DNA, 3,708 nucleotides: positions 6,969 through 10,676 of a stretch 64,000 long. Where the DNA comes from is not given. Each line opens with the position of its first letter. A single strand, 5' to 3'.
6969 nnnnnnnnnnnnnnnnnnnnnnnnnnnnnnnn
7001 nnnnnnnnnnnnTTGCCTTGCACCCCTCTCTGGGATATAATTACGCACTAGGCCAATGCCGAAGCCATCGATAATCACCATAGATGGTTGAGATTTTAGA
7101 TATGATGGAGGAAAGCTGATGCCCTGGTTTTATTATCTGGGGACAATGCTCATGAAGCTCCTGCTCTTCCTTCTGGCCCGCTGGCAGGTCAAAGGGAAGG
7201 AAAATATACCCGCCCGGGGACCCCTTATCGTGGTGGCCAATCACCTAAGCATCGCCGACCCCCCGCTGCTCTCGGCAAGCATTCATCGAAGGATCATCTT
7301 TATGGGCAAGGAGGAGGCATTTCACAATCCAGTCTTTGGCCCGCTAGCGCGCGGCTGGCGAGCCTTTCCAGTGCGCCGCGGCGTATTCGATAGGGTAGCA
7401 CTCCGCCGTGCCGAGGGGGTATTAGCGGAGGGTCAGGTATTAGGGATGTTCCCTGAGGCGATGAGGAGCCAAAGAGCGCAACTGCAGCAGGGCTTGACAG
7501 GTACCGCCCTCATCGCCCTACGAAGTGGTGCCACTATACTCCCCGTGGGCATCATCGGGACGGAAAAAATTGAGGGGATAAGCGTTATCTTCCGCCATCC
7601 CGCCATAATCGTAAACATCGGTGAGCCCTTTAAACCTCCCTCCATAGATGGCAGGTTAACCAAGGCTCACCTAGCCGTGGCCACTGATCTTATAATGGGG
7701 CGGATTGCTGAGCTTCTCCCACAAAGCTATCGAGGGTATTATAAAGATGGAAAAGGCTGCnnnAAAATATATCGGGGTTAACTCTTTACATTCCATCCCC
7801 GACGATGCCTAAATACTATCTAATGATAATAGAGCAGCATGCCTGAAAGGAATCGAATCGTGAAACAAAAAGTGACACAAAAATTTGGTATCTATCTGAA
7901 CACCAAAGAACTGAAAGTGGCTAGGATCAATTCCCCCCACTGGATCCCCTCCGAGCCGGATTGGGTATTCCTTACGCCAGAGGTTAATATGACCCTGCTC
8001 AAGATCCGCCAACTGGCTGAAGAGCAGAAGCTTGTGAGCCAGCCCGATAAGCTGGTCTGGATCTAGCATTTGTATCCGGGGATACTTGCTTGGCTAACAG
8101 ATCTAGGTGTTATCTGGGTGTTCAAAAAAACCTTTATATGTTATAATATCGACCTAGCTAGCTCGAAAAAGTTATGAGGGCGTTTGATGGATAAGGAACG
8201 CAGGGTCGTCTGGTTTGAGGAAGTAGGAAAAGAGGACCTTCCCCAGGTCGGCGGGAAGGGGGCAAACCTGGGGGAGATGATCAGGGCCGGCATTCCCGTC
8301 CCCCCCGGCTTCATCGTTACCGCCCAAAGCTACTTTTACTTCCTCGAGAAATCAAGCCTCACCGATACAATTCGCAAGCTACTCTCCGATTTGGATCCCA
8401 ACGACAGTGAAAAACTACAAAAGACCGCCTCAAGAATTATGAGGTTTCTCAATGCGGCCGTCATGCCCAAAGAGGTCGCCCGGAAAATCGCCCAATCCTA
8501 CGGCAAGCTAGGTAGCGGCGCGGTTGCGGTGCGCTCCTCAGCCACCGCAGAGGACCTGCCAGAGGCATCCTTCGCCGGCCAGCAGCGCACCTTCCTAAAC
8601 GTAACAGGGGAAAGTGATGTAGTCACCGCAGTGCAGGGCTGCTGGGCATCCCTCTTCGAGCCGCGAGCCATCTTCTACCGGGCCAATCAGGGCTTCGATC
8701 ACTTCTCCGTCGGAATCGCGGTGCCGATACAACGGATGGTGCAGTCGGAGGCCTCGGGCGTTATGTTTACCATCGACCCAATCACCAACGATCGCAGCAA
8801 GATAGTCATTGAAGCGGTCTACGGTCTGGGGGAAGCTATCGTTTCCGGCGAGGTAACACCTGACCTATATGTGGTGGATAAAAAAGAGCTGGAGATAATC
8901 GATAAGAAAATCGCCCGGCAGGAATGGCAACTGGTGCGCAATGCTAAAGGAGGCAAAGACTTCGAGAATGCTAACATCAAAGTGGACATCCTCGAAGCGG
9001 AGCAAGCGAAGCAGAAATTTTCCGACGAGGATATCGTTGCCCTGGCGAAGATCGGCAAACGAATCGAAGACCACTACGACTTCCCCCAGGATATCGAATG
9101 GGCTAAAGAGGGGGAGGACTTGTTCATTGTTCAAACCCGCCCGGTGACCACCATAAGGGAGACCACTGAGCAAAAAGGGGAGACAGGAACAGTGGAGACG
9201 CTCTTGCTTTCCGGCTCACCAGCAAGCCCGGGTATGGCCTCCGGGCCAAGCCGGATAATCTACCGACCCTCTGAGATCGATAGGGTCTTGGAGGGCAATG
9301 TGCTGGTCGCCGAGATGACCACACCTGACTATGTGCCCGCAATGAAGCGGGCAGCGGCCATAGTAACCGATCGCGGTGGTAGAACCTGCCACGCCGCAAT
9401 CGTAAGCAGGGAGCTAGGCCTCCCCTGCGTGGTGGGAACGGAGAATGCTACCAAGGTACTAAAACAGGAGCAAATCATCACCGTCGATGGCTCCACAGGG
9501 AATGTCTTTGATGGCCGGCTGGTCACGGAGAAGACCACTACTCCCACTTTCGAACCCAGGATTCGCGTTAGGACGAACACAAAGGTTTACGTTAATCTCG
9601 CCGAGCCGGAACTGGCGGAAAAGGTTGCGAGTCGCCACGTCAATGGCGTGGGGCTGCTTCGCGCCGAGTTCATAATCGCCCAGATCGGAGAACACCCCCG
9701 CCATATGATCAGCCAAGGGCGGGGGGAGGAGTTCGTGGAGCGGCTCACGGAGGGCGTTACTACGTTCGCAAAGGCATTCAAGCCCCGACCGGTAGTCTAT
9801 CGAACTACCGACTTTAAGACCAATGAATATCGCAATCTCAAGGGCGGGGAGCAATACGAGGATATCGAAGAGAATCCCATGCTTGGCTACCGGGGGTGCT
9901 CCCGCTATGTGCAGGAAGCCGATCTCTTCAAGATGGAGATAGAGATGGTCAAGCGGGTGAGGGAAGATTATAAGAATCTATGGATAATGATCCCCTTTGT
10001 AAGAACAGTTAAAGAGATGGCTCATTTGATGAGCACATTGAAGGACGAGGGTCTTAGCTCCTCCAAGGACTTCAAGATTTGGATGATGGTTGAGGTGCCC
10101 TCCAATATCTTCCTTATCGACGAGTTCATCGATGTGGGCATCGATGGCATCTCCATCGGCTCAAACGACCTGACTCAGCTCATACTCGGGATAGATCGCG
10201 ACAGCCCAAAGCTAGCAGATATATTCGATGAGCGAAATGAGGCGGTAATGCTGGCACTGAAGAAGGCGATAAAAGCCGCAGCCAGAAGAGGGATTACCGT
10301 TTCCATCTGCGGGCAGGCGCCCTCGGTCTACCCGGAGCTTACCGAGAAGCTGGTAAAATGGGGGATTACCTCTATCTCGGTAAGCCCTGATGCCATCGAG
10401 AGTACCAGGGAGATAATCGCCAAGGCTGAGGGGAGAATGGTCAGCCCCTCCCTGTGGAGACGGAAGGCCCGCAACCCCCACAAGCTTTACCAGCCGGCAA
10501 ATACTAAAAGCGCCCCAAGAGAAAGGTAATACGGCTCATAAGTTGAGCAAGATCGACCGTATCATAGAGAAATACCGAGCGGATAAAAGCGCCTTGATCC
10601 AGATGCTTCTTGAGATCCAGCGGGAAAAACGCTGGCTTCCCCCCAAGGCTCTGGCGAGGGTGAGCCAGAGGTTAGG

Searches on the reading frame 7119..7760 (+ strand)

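Call 77: search_protein_families(library=pfam, proteins=[window:7119-7760:+], max_evalue=0.001)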
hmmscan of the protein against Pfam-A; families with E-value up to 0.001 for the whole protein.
window:7119-7760:+ (214 aa): 1 family
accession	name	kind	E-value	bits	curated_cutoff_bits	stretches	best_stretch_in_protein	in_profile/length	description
PF01553.26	Acyltransferase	-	8.6e-25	87.5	23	1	22-145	2-131/132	Acyltransferase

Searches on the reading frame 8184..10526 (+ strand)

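Call 77: search_protein_families(library=pfam, proteins=[window:8184-10526:+], max_evalue=0.001)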
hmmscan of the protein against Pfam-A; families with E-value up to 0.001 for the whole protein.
window:8184-10526:+ (781 aa): 3 families
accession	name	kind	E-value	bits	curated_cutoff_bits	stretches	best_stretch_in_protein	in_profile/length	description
PF01326.24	PPDK_N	-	3.3e-110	368.9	27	1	21-332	3-320/328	Pyruvate phosphate dikinase, AMP/ATP-binding domain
PF02896.24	PEP-utilizers_C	-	4.8e-71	239.7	22.8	1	462-748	16-291/293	PEP-utilising enzyme, PEP-binding domain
PF00391.29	PEP-utilizers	-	3.6e-30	103.8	23.1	1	370-439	3-72/72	PEP-utilising enzyme, mobile domain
